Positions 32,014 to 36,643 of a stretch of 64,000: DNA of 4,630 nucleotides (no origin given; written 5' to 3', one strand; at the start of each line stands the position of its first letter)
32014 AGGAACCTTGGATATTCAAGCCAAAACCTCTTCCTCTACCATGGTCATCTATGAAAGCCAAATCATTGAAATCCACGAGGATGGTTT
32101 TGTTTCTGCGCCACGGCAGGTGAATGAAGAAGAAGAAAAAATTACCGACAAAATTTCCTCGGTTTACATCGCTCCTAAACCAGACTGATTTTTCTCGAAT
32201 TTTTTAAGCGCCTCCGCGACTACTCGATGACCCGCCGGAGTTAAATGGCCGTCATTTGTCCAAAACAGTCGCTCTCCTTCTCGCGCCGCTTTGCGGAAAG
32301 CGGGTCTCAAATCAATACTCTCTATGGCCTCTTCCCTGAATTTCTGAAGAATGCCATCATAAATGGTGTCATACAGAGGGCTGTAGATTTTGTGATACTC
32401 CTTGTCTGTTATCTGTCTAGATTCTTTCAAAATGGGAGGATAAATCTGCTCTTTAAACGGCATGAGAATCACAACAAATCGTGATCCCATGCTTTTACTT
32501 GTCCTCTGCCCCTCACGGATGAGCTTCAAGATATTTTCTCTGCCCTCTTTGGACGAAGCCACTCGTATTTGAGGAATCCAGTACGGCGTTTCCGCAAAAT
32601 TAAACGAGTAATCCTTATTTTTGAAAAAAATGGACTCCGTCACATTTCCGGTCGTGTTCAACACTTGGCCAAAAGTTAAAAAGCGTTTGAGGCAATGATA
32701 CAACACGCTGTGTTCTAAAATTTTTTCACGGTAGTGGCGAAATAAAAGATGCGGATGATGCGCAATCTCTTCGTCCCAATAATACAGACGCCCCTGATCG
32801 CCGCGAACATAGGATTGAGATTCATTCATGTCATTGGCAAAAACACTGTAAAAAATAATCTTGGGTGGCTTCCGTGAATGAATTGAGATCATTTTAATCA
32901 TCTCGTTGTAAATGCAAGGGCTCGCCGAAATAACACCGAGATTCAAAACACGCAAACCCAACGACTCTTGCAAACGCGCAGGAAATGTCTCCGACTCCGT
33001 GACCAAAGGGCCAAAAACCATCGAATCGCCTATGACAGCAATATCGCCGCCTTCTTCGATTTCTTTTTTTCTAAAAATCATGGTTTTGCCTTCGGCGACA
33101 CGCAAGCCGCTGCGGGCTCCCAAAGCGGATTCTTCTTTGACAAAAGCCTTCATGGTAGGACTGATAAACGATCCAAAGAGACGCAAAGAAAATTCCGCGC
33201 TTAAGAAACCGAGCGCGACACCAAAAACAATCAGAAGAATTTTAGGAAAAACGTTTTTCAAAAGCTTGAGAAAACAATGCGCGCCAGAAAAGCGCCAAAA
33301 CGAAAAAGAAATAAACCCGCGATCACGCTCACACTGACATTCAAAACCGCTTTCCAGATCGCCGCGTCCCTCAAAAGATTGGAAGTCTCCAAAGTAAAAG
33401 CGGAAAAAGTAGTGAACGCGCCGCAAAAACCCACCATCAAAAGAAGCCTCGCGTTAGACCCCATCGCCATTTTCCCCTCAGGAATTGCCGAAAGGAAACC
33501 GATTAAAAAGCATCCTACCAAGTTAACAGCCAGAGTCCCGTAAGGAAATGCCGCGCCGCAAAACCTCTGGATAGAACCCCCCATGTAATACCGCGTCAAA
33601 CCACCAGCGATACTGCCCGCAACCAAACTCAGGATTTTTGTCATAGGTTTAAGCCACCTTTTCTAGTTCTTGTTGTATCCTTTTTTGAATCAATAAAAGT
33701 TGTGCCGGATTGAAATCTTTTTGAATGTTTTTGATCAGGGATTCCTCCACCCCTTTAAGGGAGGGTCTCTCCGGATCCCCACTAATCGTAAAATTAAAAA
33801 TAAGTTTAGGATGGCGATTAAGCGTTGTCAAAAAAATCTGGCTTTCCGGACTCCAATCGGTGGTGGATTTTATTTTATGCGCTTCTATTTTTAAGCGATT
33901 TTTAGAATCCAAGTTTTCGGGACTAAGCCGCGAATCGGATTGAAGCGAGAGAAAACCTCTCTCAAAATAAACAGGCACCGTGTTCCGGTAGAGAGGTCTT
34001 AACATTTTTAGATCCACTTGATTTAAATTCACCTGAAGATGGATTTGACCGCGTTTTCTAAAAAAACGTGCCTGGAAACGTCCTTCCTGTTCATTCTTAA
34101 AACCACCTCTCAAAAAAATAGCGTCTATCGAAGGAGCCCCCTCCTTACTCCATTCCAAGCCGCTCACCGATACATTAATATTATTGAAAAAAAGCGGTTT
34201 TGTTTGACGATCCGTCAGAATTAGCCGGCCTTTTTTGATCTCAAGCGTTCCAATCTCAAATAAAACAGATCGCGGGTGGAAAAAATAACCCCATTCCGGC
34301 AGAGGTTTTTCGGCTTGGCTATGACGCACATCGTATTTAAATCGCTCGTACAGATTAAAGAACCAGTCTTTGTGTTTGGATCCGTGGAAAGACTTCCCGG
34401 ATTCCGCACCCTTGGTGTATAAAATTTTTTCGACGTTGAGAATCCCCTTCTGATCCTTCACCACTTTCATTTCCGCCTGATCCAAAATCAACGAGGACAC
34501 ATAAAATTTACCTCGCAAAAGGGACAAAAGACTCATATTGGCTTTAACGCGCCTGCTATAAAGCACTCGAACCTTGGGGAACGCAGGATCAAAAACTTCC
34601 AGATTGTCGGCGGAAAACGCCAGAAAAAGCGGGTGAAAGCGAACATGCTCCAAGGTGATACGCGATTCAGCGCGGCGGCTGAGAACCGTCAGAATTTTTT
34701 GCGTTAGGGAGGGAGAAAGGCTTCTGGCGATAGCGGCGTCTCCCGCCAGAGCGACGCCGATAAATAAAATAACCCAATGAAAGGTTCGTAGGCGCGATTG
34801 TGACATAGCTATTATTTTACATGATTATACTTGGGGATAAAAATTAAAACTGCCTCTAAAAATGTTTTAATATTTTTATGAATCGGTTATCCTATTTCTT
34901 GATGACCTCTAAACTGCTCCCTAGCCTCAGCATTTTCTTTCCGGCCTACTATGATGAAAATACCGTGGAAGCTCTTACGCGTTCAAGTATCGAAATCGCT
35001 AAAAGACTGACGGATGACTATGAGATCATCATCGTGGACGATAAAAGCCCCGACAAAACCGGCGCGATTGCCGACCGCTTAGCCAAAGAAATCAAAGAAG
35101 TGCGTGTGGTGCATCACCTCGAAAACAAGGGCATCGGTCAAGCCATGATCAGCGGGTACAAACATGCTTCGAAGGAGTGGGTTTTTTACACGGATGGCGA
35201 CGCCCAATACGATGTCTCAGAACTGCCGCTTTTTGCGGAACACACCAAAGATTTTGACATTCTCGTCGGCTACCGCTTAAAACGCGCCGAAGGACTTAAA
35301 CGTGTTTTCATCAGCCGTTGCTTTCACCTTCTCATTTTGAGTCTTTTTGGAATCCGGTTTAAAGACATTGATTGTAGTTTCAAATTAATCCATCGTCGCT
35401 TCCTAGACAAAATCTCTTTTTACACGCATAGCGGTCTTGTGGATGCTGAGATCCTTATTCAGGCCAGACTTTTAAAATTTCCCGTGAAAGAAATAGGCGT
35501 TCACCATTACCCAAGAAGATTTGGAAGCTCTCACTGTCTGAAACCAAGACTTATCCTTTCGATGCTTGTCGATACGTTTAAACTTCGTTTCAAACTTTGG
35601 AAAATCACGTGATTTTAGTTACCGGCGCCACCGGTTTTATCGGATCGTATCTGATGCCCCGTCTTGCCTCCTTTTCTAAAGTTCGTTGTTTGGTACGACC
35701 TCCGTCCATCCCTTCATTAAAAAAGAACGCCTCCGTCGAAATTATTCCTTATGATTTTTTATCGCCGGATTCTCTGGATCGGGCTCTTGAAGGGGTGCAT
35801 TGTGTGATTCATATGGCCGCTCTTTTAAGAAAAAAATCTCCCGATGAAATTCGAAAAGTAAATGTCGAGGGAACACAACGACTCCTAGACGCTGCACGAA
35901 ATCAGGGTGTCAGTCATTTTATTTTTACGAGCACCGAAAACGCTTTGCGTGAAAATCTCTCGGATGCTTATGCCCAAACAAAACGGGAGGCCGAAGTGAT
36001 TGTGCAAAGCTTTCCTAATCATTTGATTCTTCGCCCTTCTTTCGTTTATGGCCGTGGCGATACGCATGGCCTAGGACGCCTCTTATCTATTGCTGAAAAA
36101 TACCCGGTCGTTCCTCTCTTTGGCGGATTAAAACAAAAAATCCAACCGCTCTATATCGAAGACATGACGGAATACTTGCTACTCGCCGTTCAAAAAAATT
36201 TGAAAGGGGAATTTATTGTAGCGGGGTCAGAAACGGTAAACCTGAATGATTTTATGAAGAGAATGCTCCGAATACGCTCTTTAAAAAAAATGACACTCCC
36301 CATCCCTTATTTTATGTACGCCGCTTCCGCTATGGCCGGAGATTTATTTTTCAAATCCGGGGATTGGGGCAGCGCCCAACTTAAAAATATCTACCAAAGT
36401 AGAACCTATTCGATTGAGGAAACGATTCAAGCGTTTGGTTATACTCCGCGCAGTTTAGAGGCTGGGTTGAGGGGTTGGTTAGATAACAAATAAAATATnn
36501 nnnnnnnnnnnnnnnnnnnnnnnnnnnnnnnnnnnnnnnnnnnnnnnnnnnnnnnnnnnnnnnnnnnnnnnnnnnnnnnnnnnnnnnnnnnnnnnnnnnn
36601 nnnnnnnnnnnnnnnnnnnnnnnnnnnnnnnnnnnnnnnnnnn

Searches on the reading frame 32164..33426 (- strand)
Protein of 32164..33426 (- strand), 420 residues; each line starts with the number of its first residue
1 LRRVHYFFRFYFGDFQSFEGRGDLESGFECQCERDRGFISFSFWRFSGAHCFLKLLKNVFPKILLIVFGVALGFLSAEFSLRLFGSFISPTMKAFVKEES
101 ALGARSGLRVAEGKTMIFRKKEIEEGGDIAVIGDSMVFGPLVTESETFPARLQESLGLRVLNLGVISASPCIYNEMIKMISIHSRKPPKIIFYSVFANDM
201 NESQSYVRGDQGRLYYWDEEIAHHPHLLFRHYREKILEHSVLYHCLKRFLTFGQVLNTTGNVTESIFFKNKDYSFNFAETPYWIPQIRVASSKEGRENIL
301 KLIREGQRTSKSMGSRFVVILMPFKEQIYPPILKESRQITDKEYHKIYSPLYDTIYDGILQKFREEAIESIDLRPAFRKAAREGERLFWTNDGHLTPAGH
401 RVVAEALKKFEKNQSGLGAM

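Call 6: search_protein_families(library=pfam, proteins=[window:32164-33426:-], max_evalue=0.01)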
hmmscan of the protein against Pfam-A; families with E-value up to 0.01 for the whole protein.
window:32164-33426:- (420 aa): 5 families
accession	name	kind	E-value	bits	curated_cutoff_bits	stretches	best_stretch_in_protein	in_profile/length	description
PF16822.11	ALGX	-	1.3e-13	51.7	26.5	1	291-410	20-129/268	SGNH hydrolase-like domain, acetyltransferase AlgX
PF20078.4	DUF6473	-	0.00018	21.3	27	1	126-180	34-86/274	Domain of unknown function (DUF6473)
PF13472.12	Lipase_GDSL_2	-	0.00092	20.2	32.9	0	364-402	140-178/178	GDSL-like Lipase/Acylhydrolase family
PF00657.28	Lipase_GDSL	-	0.001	19.7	23.6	0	302-407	106-208/208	GDSL-like Lipase/Acylhydrolase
PF13506.12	Glyco_transf_21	-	0.0064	16.4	21.7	1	104-135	95-126/174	Glycosyl transferase family 21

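Call 70: search_protein_families(library=ncbifam, proteins=[window:32164-33426:-], max_evalue=0.00001)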
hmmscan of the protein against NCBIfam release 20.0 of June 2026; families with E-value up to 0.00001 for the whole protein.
window:32164-33426:- (420 aa): 1 family
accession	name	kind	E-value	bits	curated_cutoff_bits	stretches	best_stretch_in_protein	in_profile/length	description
NF047474.1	GDSL_LA_2486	hypoth_equivalog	4.3e-11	42.6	300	0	348-409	260-323/326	LA_2486 family SGNH/GDSL-type esterase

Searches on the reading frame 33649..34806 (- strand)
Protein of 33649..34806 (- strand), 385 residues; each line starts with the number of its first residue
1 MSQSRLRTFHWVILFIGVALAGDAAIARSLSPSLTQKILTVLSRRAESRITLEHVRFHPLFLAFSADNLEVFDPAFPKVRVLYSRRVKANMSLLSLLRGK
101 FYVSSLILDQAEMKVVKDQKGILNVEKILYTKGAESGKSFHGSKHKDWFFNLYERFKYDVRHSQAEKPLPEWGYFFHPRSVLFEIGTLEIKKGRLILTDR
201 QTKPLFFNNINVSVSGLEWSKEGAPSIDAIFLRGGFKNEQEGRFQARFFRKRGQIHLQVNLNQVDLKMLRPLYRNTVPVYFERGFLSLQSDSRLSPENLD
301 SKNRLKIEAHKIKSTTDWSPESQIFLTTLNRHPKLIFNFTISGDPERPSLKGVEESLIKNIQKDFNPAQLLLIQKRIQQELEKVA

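Call 6: search_protein_families(library=pfam, proteins=[window:33649-34806:-], max_evalue=0.01)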
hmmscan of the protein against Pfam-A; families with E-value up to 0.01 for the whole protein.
window:33649-34806:- (385 aa): 2 families
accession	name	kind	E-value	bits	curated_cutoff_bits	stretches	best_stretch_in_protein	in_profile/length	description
PF05359.17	DUF748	-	2.4e-16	59.4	50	1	11-314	17-279/1037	Domain of Unknown Function (DUF748)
PF05170.20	AsmA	-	3.4e-06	26.6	29.8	1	56-215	59-188/607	AsmA family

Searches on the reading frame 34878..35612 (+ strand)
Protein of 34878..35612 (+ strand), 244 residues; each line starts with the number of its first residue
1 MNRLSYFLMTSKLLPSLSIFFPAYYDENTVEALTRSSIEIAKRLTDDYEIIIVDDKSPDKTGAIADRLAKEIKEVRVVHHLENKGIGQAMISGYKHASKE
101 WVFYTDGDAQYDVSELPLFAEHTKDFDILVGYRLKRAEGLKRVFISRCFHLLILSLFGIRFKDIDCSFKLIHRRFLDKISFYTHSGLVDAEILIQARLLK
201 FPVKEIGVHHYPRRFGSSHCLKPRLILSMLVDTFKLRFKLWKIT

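Call 6: search_protein_families(library=pfam, proteins=[window:34878-35612:+], max_evalue=0.01)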
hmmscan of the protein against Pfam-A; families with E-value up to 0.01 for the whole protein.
window:34878-35612:+ (244 aa): 3 families
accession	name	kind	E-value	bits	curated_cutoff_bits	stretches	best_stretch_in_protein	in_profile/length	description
PF00535.33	Glycos_transf_2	-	8.8e-23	81.5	23.3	1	18-179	1-167/168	Glycosyl transferase family 2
PF10111.15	Glyco_tranf_2_2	-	0.0052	16.8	27.3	1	39-109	21-92/276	Glycosyltransferase like family 2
PF13704.12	Glyco_tranf_2_4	-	0.0062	17.4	27.5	0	49-108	21-81/98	Glycosyl transferase family 2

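Call 70: search_protein_families(library=ncbifam, proteins=[window:34878-35612:+], max_evalue=0.00001)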
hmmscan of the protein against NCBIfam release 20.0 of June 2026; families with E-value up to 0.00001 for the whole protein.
window:34878-35612:+ (244 aa): 14 families
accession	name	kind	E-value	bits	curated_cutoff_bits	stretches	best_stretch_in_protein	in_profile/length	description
NF007986.1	PRK10714.1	equivalog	3.5e-20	72.2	529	1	16-227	7-217/316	undecaprenyl-phosphate 4-deoxy-4-formamido-L-arabinose transferase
NF047588.1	GlcsyltransPgfSStrep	equivalog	2.4e-18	66.4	500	1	17-179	3-167/308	glycosyltransferase PgfS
TIGR03937.1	PgaC_IcaA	equivalog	4.5e-15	55.5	422.3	1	11-114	41-141/407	poly-beta-1,6-N-acetyl-D-glucosamine synthase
NF041391.1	DPhHxTase_Halo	equivalog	4.5e-13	48.7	375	1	31-218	8-190/213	dolichyl-phosphate hexose transferase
NF047683.1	TeichurnBiosyTuaG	equivalog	3.4e-10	40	400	1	14-116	5-104/252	teichuronic acid biosynthesis protein TuaG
NF007482.0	PRK10073.1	equivalog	3.7e-10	39.3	423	1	15-110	6-97/334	glycosyltransferase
TIGR04182.1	glyco_TIGR04182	equivalog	3.1e-08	33.4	325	1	19-223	4-203/293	S-layer glycoprotein N-glycosyltransferase AglJ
TIGR03965.1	mycofact_glyco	equivalog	4e-07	29.3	280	1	14-110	73-166/467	mycofactocin biosynthesis glycosyltransferase MftF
NF010496.0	PRK13915.1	equivalog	7.5e-07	28.5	262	1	8-109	24-127/307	glucosyl-3-phosphoglycerate synthase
TIGR03469.1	HpnB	hypoth_equivalog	8.1e-07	28.4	379.25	1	12-123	41-160/386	hopene-associated glycosyltransferase HpnB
TIGR04283.1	glyco_like_mftF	equivalog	9.4e-07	28.6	182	1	17-110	1-84/221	TIGR04283 family arsenosugar biosynthesis glycosyltransferase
NF041875.1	EPS_EpsD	equivalog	2.1e-06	27.4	370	1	31-113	12-94/325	exopolysaccharide biosynthesis glycosyltransferase EpsD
NF050050.1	ProtGlycPglI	equivalog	6.6e-06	25.7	500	1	15-111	2-96/306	GalNAc(5)-diNAcBac-PP-undecaprenol beta-1,3-glucosyltransferase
NF053739.1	GlytfEpsEBac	equivalog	9.4e-06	24.8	450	0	16-109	2-93/265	glycosyltransferase EpsE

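Call 95: search_solved_structures(query=window:34878-35612:+, max_evalue=0.001)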
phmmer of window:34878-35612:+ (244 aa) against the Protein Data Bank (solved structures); distinct sequences matched with E-value up to 0.001: 12.
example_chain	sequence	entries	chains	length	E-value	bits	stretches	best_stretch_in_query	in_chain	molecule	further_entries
9bhc_C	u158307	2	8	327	2.3e-17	66.4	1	15-227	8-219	Undecaprenyl-phosphate 4-deoxy-4-formamido-L-arabinose transferase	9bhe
8vxh_A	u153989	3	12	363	2.7e-17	66.2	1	14-227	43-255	Undecaprenyl-phosphate 4-deoxy-4-formamido-L-arabinose transferase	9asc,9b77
9hwj_A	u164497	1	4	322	6.9e-16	61.6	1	16-227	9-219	Undecaprenyl-phosphate 4-deoxy-4-formamido-L-arabinose transferase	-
5mlz_A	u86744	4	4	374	1.4e-11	47.5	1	17-136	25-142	Dolichol monophosphate mannose synthase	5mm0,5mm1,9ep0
3bcv_A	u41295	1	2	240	2.3e-10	43.5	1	12-112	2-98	Putative glycosyltransferase protein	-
5ekp_C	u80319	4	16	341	2.7e-08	36.7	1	13-179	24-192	Uncharacterized glycosyltransferase sll0501 | Glycosyltransferase sll0501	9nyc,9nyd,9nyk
5eke_A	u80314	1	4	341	2.8e-08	36.7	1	13-179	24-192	Uncharacterized glycosyltransferase sll0501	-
9nye_A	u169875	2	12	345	2.8e-08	36.7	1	13-179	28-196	Glycosyltransferase sll0501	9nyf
6p61_A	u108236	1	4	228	6.5e-07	32.2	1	12-129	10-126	Glycosyltransferase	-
8vh7_A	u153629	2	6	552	0.00026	23.7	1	14-108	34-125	Heparosan synthase B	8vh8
8viw_A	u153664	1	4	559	0.00027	23.7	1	14-108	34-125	Heparosan synthase B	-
5hea_A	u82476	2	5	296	0.00033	23.4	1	17-109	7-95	Putative glycosyltransferase (GalT1)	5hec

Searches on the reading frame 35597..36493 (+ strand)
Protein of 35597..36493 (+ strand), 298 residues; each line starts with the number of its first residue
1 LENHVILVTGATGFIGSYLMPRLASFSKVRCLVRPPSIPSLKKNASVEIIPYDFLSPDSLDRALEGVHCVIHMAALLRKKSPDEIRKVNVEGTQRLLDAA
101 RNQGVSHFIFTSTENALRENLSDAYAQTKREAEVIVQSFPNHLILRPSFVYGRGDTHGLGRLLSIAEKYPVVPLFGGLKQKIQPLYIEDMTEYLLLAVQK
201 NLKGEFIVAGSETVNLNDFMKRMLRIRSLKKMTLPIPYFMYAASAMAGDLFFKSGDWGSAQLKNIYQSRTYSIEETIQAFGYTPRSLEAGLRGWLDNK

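Call 6: search_protein_families(library=pfam, proteins=[window:35597-36493:+], max_evalue=0.01)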
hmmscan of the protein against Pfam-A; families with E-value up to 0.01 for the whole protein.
window:35597-36493:+ (298 aa): 8 families
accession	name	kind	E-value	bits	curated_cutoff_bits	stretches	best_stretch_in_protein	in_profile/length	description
PF01370.27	Epimerase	-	1.3e-26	93.9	20.9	1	6-208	1-238/240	NAD dependent epimerase/dehydratase family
PF01073.25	3Beta_HSD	-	2.9e-25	89.3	22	2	7-120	1-123/280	3-beta hydroxysteroid dehydrogenase/isomerase family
PF07993.18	NAD_binding_4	-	8.9e-18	64.8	20.1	3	55-116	77-139/258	Male sterility protein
PF13460.12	NAD_binding_10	-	1.1e-16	61.7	27.2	1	10-151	1-147/184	NAD(P)H-binding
PF16363.11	GDP_Man_Dehyd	-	5.7e-14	52.8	27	1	7-114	1-130/332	GDP-mannose 4,6 dehydratase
PF02719.21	Polysacc_synt_2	-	2.2e-13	50.5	20.2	1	6-141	1-154/293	Polysaccharide biosynthesis protein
PF05368.20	NmrA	-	1.2e-12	48.5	27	1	3-118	2-112/298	NmrA-like family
PF04321.23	RmlD_sub_bind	-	7.5e-12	45.4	27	1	6-226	3-230/287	RmlD substrate binding domain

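Call 70: search_protein_families(library=ncbifam, proteins=[window:35597-36493:+], max_evalue=0.00001)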
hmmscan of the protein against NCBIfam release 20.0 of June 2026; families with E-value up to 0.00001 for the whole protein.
window:35597-36493:+ (298 aa): 18 families
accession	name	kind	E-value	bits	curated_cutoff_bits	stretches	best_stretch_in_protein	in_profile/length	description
TIGR03466.1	HpnA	hypoth_equivalog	6.9e-27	94.2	367.65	1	6-251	3-270/327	hopanoid-associated sugar epimerase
NF042422.1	oxyalk_red_OleD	equivalog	1.3e-17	64.1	580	1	6-115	3-112/329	2-alkyl-3-oxoalkanoate reductase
NF052578.1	StrlDmthSdmBMthl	equivalog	3.7e-15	56.5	600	1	6-122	3-122/328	sterol demethylase protein SdmB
NF042423.1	oxyalk_red_Shew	equivalog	4.1e-14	52.4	580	1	5-238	10-268/331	2-alkyl-3-oxoalkanoate reductase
TIGR01746.1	Thioester-redct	subfamily_domain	6.5e-14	51.9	213.35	1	65-119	87-142/371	thioester reductase domain-containing protein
NF041293.1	G6PDh_Azf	equivalog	8.3e-14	51.6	400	1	4-122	3-124/252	NAD-dependent glucose-6-phosphate dehydrogenase Azf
TIGR04180.1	EDH_00030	hypoth_equivalog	1.6e-13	50.4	475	1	6-115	1-123/297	NAD-dependent 4,6-dehydratase LegB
TIGR01214.1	rmlD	equivalog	5.9e-11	42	224.05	1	6-226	2-225/285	dTDP-4-dehydrorhamnose reductase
NF005539.0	PRK07201.1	equivalog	8e-11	41.4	549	1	7-156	4-183/657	SDR family oxidoreductase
NF047837.1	UDPAcbARedWbcJ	equivalog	9.4e-10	37.9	500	1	6-139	3-117/372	UDP-2-acetamido-2,6-beta-L-arabino-hexul-4-ose reductase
NF058621.1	DiazavRedAvaA7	equivalog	1.1e-09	38.4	400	1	6-112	3-113/304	3-diazoavenalumate denitrifying reductase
NF050030.1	thlkprotThyD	equivalog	4.5e-09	35.9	400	1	6-240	3-262/305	thylakoid membrane protein ThyD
TIGR01777.1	yfcH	hypoth_equivalog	5.5e-09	36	207.35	1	6-240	1-253/292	TIGR01777 family oxidoreductase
TIGR01179.1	galE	equivalog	4.1e-08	32.4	262.3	1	6-115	2-123/332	UDP-glucose 4-epimerase GalE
TIGR03589.1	PseB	equivalog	5.7e-08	32.1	407.75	1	2-118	3-130/324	UDP-N-acetylglucosamine 4,6-dehydratase (inverting)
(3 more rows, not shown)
